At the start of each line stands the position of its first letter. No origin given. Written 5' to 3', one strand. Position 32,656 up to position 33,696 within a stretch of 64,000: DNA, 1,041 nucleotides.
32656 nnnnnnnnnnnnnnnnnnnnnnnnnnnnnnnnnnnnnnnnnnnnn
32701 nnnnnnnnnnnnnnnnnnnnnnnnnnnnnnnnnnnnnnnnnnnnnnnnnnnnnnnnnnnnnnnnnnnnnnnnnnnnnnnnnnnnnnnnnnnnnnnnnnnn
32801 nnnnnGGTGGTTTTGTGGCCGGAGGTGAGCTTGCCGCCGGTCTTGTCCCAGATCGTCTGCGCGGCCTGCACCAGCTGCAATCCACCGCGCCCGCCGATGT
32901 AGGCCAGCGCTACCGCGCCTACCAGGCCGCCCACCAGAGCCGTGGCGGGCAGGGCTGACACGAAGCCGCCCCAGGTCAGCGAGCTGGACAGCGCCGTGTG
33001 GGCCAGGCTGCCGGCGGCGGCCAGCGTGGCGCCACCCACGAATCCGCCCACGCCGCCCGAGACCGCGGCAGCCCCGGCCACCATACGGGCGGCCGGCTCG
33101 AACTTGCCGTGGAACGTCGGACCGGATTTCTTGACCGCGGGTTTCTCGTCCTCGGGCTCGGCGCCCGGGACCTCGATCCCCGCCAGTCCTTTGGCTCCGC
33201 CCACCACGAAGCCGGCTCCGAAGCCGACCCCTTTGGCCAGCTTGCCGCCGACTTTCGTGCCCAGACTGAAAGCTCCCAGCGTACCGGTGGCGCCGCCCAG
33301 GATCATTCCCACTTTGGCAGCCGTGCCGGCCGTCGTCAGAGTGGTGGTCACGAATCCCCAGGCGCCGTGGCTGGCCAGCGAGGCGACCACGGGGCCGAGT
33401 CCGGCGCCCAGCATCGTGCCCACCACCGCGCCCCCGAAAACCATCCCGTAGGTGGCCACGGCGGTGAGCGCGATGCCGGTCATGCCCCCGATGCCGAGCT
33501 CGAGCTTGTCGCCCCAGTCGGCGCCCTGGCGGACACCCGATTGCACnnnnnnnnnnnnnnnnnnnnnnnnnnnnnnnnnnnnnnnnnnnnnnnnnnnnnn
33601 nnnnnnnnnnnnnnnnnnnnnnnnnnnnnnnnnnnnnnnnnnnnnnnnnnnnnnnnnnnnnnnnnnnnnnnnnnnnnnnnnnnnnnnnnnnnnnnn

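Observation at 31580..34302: Tandem-PilZ receptor followed by a paralogous pair of glycine-zipper / coiled-coil membrane proteins behind hyuAB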

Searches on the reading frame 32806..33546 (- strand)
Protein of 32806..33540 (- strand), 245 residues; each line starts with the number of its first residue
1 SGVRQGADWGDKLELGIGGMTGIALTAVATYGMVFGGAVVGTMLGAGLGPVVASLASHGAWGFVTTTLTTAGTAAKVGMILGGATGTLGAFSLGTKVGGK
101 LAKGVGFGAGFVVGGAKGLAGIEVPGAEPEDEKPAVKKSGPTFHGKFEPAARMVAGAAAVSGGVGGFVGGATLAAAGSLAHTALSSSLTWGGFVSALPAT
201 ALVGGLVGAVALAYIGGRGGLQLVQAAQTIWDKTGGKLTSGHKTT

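Call 30: search_protein_representatives(alignment_id=A2)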
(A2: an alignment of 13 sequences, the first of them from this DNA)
Query: 13 sequences, 239 profile positions. Proteins with E-value up to 0.001 (for the whole library): 102; up to 1e-10: 81; up to 1e-30: 35. The best 102 are listed.
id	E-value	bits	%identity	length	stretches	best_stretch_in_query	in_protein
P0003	9.9e-80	283.8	-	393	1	2-237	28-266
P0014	7.5e-78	277.7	-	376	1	2-237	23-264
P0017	2.1e-75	269.7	-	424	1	2-237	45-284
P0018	1.1e-65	237.9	-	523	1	2-235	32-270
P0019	9.9e-65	234.7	-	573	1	4-237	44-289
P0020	7.0e-62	225.4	-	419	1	3-231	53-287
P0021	1.0e-61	224.9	-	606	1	3-237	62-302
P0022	1.2e-59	218.1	-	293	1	2-235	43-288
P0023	8.5e-59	215.3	-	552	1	2-238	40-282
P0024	6.5e-53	196.0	-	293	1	3-237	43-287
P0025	1.6e-52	194.8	-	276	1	7-237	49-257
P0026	2.6e-52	194.1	-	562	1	2-237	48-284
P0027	1.8e-51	191.3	-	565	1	3-237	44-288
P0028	2.1e-50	187.8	-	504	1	2-232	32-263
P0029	1.3e-49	185.2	-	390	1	4-234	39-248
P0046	6.2e-33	130.7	-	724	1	2-237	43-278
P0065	7.3e-20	87.9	-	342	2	15-99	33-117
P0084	4.4e-14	68.9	-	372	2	12-101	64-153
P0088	1.7e-12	63.8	-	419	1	142-237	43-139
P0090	1.3e-11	60.8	-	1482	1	131-232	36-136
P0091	1.7e-11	60.4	-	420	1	145-237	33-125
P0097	1.4e-10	57.4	-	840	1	131-228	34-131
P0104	8.2e-07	45.1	-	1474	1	134-222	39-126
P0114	1.9e-05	40.7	-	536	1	135-226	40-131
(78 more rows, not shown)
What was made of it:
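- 102 representative clusters in the exhaustive profile search, with the core always N-terminal (call 30). There are 81 representative clusters at E <= 1e-10 (call 30).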

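Call 33: find_related_loci(query=A2, collection=genome_contigs, flank=8000)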
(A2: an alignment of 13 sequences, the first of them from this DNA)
Query A2 (242 aa) in genome_contigs; peptide patterns used: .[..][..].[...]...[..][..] (x = any residue, [..] = any of these).
186 stretches matched a pattern; 18 encode a relative of the query (tblastn E <= 1e-3); 18 distinct loci.
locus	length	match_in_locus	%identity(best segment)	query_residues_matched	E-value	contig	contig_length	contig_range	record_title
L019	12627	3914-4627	52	1-240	7e-56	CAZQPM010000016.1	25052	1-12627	MAG TPA_asm: uncultured Burkholderiales bacterium isolate SRP216815_co1_43 genome assembly, contig: NODE_2230_length_250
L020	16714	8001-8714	52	1-240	3e-50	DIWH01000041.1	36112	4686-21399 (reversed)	MAG TPA_asm: bacterium UBP9_UBA6111 isolate UBA6111 UBA6111_contig_11864, whole genome shotgun sequence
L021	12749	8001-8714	51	1-240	6e-38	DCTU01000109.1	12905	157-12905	MAG TPA_asm: bacterium UBP9_UBA1432 isolate UBA1432 UBA1432_contig_11195, whole genome shotgun sequence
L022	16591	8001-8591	38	7-227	9e-27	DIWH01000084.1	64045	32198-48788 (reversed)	MAG TPA_asm: bacterium UBP9_UBA6111 isolate UBA6111 UBA6111_contig_13026, whole genome shotgun sequence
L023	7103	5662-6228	39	10-222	2e-26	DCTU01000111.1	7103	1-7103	MAG TPA_asm: bacterium UBP9_UBA1432 isolate UBA1432 UBA1432_contig_8740, whole genome shotgun sequence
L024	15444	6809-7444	36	7-242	6e-26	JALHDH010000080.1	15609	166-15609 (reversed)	MAG: bacterium isolate 1-no_shock_S1_038 scaffold_1491, whole genome shotgun sequence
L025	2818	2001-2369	49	6-124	3e-21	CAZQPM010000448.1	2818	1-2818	MAG TPA_asm: uncultured Burkholderiales bacterium isolate SRP216815_co1_43 genome assembly, contig: NODE_52097_length_28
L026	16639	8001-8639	39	20-228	6e-17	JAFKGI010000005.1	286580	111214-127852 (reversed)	MAG: Vulcanimicrobiota bacterium isolate SCN18_25_8_15_R3_B_62_28 SCN18_25_8_15_R3_B_scaffold_48, whole genome shotgun s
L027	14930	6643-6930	44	6-101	1e-16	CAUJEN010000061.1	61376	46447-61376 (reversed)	MAG: Candidatus Eremiobacteraeota bacterium isolate KLAP168 genome assembly, contig: KLAP168_36590, whole genome shotgun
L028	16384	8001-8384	43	20-141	1e-16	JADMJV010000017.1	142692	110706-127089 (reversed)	MAG: bacterium isolate MAG_50 NODE_195_length_142692_cov_5.824940, whole genome shotgun sequence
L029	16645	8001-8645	38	20-230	2e-16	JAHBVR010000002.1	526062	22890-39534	MAG: Vulcanimicrobiota bacterium isolate ACE_ERE1 ERE1_2, whole genome shotgun sequence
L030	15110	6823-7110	44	6-101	1e-16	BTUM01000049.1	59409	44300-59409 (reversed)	MAG: Candidatus Xenobia bacterium AMX-MBFR-33 DNA, sequence049, whole genome shotgun sequence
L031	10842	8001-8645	40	20-230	1e-16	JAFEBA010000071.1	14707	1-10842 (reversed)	Bacterium isolate SZAS-1 EREM-KAN-1__71__length-14707, whole genome shotgun sequence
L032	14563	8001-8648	40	20-231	3e-15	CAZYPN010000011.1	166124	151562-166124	MAG TPA_asm: uncultured Burkholderiales bacterium isolate SRP329715_co1_2 genome assembly, contig: NODE_79_length_166124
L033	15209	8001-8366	46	2-123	2e-14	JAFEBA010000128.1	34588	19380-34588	Bacterium isolate SZAS-1 EREM-KAN-1__128__length-34588, whole genome shotgun sequence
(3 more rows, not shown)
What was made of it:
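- On Chlamydial Inc proteins: The genomes are Eremiobacterota / Xenobia MAGs (call 33).
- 18 genome loci, in MAGs titled UBP9, Xenobia, Eremiobacteraeota or Vulcanimicrobiota, or just 'bacterium', plus 3 titled 'uncultured Burkholderiales' (call 33).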

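Call 41: search_protein_families(library=pfam, alignment_id=A3, max_evalue=0.01)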
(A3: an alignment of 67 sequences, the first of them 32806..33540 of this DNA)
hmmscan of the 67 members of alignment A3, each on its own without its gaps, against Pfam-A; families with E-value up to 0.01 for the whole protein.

A. member 1, window:32806-33540:- (245 aa): 0 families

B. families by the number of members that match (of 67 scanned): 27 families (the first 25 are shown)
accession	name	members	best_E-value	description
PF07926.17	TPR_MLP1_2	5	0.00073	TPR/MLP1/MLP2-like protein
PF00038.26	Filament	4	5.5e-05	Intermediate filament protein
PF04508.17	Pox_A_type_inc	3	0.0018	Viral A-type inclusion protein repeat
PF04513.17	Baculo_PEP_C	2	0.00097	Baculovirus polyhedron envelope protein, PEP, C terminus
PF13863.11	DUF4200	2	0.0018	Domain of unknown function (DUF4200)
PF12072.13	RNase_Y_N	2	0.0019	RNase Y N-terminal region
PF23991.1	DUF7310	2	0.0023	Coiled-coil region of unknown function (DUF7310)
PF07902.16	Gp58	1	7.1e-06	gp58-like protein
PF04012.17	PspA_IM30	1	0.00047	PspA/IM30 family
PF11998.13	DUF3493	1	0.00075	Low psii accumulation1 / Rep27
PF15796.10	KELK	1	0.00096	KELK-motif containing domain of MRCK Ser/Thr protein kinase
PF24627.1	PUMA_CC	1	0.001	PUMA coiled-coil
PF19220.6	Rod_CreS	1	0.0016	Crescentin, rod domain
PF06818.20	Fez1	1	0.0017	Fez1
PF25026.1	Asd-4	1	0.0018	Asd-4-like domain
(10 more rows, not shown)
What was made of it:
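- Closest known: Membrane-anchored bacterial coiled-coil proteins. Same: Some long-tailed members weakly hit the RNase_Y_N, Filament and crescentin-rod models (call 41).
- Checked: Long tails elsewhere in the family do hit generic coiled-coil models (call 41).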

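Call 42: search_solved_structures(query=A2, max_evalue=1)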
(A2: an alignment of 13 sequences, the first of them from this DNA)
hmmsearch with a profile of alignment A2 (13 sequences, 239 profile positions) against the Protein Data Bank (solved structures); distinct sequences matched with E-value up to 1: 0.
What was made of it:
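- Tried and rejected: A profile search of PDB sequences found nothing (call 42).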

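Call 43: search_protein_families(library=pfam, proteins=[P0018], max_evalue=0.1)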
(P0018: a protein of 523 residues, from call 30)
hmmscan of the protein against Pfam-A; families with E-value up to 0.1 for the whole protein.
P0018 (523 aa): 0 families

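Call 44: search_protein_families(library=padloc, proteins=[P0021, P0046], max_evalue=0.1)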
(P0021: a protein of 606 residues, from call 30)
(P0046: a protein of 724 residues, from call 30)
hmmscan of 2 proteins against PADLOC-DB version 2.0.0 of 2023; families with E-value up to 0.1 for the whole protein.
P0021 (606 aa): 0 families

P0046 (724 aa): 0 families

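Call 45: search_protein_families(library=phrogs, proteins=[P0021, P0046], max_evalue=0.1)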
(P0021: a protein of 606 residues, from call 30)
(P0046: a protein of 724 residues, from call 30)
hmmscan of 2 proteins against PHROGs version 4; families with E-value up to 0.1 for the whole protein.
P0021 (606 aa): 0 families

P0046 (724 aa): 0 families

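Call 50: predict_structure(alignment_id=A3)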
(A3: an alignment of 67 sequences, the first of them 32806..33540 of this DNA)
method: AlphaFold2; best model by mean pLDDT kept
length: 245 residues; sequences in the alignment: 67
mean_pLDDT: 78.5   pTM: 0.60
mean pLDDT of the five models: 78.5, 72.4, 67.9, 67.4, 67.3
residues with pLDDT >= 90: 5; 70-90: 200; 50-70: 40; < 50: 0
segments of 3 or more residues with pLDDT < 50: none
pLDDT, mean of each block of 10 residues (from residue 1): 69 77 77 77 67 60 70 79 81 81 77 82 73 81 84 87 86 85 79 78 89 85 88 83 61
secondary structure, 60 per line:
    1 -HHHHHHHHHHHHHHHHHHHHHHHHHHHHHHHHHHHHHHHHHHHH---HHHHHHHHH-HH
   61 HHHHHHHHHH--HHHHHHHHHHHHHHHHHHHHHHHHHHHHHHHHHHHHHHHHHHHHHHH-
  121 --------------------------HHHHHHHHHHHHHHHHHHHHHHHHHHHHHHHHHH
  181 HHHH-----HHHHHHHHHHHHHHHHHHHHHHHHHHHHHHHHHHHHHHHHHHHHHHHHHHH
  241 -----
elements in order: H2-45 H49-57 H59-70 H73-119 H147-184 H190-240
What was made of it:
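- The predicted helices are 40-50 residues long (call 50), longer than a bilayer span.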

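Call 61: fold_search(model_id=the predicted structure, library=pdb)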
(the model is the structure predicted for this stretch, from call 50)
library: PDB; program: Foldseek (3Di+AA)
matches with E <= 10: 5; with E <= 0.001: 0
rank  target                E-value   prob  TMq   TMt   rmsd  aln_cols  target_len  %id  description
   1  1xwm                  5.5e+00  0.03  0.16  0.17  24.3       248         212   13  The crystal structure of PhoU (phosphate uptake regulator), Structural genomics (released 2004-12-14)
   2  6x58_E                7.9e+00  0.05  0.15  0.24  19.0       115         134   16  MPER-Fluc-Ec2 bound to 10E8v4 antibody (released 2021-05-19)
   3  5a40_A                9.0e+00  0.04  0.13  0.23  21.6       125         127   18  Crystal structure of a dual topology fluoride ion channel. (released 2015-09-02)
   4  8xn1_A                9.4e+00  0.02  0.14  0.11  19.9       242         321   14  Cryo-EM structure of human ZnT3, in the presence of zinc, determined in an inward-facing conformation (released 2024-10-30)
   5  8wrd_A                9.4e+00  0.02  0.16  0.12  22.0       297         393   13  Human VMAT2 in the apo state (released 2024-09-25)
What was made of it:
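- On Tim17/22/23 (PF02466): Foldseek against the PDB finds no match with E <= 0.001 (call 61).
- Tried and rejected: Foldseek against the PDB found no match with E <= 0.001 (five weak matches, best E 5.5) (call 61).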

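Call 67: search_protein_families(library=pfam, proteins=[P0090, P0104, P0097, P0088, P0091, P0114, P0065, P0084], max_evalue=0.01)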
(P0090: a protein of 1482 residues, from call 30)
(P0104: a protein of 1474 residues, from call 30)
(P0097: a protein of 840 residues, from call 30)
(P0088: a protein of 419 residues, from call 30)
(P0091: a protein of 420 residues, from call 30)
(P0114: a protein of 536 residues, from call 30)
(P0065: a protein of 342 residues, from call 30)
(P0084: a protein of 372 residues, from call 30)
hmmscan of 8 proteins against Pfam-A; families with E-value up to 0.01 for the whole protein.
P0090 (1482 aa): 2 families
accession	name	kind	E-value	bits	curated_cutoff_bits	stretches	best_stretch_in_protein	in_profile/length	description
PF03732.24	Retrotrans_gag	-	0.0016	19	24.1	0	610-668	36-96/97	Retrotransposon gag protein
PF10145.14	PhageMin_Tail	-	0.0029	17.9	33.2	0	491-584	105-199/201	Phage-related minor tail protein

P0104 (1474 aa): 1 family
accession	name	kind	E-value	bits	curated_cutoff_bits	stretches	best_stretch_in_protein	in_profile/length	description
PF15884.10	QIL1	-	0.0023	18.8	26.6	0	512-540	5-35/77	MICOS complex subunit MIC13, QIL1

P0097 (840 aa): 0 families

P0088 (419 aa): 0 families

P0091 (420 aa): 0 families

P0114 (536 aa): 0 families

P0065 (342 aa): 0 families

P0084 (372 aa): 0 families

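Call 69: find_encoding_contigs(protein=P0088, flank=8000, max_places=3)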
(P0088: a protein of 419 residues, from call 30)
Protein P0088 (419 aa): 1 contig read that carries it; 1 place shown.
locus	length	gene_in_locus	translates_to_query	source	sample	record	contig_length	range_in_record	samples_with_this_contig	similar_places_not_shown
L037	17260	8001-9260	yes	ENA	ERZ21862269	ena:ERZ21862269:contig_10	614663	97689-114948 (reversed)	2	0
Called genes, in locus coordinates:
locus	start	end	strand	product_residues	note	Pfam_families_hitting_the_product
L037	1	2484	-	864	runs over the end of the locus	PF01368:DHH, PF00571:CBS, PF01743:PolyA_pol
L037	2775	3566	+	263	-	-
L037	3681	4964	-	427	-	PF25182:NonGDSL (faint), PF00657:Lipase_GDSL (faint), PF13472:Lipase_GDSL_2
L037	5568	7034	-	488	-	PF22694:CtpB_N-like (faint), PF00595:PDZ, PF13180:PDZ_2, PF17820:PDZ_6, PF03572:Peptidase_S41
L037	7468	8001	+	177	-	-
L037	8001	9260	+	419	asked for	-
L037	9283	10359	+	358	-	-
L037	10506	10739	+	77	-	-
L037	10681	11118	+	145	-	PF01850:PIN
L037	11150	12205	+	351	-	-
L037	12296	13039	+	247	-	-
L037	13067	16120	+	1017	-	-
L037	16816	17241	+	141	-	PF09383:NIL, PF13237:Fer4_10 (faint), PF12797:Fer4_2 (faint), PF14697:Fer4_21 (weak), PF12838:Fer4_7, PF13187:Fer4_9 (weak), PF00037:Fer4, PF12837:Fer4_6 (weak), +2 more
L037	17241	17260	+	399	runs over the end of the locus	PF01837:HcyBio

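Call 82: search_protein_families(library=pfam, proteins=[L027:1294-5574:-, L037:13067-16120:+, L037:11150-12205:+, L037:12296-13039:+, L037:2775-3566:+, L027:2395-4011:+, L027:4027-5514:+], max_evalue=0.001)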
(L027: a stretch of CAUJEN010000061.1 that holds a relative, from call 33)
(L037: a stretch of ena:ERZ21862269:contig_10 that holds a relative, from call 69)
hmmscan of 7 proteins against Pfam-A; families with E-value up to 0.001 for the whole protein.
L027:1294-5574:- (1426 aa): 0 families

L037:13067-16120:+ (1017 aa): 0 families

L037:11150-12205:+ (351 aa): 0 families

L037:12296-13039:+ (247 aa): 0 families

L037:2775-3566:+ (263 aa): 1 family
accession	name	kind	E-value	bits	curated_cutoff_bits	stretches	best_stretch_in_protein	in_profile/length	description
PF04403.18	PqiA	-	0.00044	20.6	23.8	1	33-77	89-132/156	Paraquat-inducible protein A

L027:2395-4011:+ (538 aa): 0 families

L027:4027-5514:+ (495 aa): 0 families

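Call 85: search_dna_similar(query=window:32806-33540:-, collection=phages, mode=protein, max_evalue=0.001, max_rows=10)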
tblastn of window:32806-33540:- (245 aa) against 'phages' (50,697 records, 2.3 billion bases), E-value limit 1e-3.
No match.

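Call 86: search_dna_similar(query=window:32806-33540:-, collection=plasmids, mode=protein, max_evalue=0.001, max_rows=10)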
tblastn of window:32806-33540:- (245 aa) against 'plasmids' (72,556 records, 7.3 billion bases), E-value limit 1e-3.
No match.

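Call 87: find_related_loci(query=A2, collection=viral_contigs, flank=5000)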
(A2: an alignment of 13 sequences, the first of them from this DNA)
Query A2 (242 aa) in viral_contigs; peptide patterns used: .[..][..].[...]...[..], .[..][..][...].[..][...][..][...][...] (x = any residue, [..] = any of these).
36 stretches matched a pattern, but none encodes a relative of the query by tblastn (E <= 1e-3).
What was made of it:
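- There are no matches in phages, plasmids or viral contigs (calls 85-87). The family is not found on plasmids, phages or viral contigs (calls 85-87).
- Tried and rejected: Phage, plasmid and viral-contig searches found nothing (calls 85-87).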

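Call 88: find_related_loci(query=A2, collection=metagenome_contigs, flank=6000)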
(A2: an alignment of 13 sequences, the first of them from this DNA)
Query A2 (242 aa) in metagenome_contigs; peptide patterns used: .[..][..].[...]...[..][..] (x = any residue, [..] = any of these).
206 stretches matched a pattern; 7 encode a relative of the query (tblastn E <= 1e-3); 7 distinct loci.
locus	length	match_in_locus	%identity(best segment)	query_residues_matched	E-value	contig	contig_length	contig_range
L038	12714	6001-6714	52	1-240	4e-39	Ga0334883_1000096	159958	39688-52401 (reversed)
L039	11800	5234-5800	39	10-222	3e-27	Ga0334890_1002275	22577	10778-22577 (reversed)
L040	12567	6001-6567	39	10-222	3e-27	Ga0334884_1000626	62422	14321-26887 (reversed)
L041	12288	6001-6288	44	6-101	3e-17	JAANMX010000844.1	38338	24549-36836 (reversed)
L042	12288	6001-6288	45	6-101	5e-17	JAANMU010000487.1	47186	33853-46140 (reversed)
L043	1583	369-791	45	2-143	2e-15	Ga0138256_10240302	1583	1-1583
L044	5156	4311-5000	39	5-230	8e-15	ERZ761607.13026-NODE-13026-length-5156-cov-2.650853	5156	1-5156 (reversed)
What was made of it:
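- Only 7 loci among 241 million metagenome records (call 88).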
